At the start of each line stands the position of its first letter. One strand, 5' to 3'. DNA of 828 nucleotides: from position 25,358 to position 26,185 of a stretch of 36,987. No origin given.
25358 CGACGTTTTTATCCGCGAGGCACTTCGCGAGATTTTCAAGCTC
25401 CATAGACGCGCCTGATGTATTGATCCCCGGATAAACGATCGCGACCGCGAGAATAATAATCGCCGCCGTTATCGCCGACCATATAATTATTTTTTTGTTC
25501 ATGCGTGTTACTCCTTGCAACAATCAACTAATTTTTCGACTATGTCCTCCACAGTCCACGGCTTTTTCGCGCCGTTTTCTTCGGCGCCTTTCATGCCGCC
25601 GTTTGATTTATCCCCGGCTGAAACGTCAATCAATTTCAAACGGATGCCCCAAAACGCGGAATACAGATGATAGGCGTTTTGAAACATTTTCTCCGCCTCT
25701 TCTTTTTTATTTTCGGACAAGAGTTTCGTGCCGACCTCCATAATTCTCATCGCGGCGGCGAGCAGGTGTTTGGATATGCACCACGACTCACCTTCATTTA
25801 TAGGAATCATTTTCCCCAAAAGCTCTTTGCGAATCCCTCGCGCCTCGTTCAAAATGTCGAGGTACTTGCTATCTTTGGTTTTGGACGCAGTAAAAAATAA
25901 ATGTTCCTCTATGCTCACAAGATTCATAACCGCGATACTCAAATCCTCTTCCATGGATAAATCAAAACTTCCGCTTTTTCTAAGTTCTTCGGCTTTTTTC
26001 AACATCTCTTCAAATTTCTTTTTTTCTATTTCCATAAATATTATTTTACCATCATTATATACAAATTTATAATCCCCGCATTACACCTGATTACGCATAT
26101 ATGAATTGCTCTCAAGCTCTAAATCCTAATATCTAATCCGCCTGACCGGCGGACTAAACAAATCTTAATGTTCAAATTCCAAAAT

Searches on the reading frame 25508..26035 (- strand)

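Call 16: search_protein_families(library=pfam, proteins=[window:25508-26035:-])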
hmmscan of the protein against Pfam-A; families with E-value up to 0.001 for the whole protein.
window:25508-26035:- (175 aa): 1 family
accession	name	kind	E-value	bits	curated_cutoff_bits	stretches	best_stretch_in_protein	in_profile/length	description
PF24515.1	ARM_KNTC1_3rd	-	0.00095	19.2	26.4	0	96-143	53-98/212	KNTC1 third ARM-repeats domain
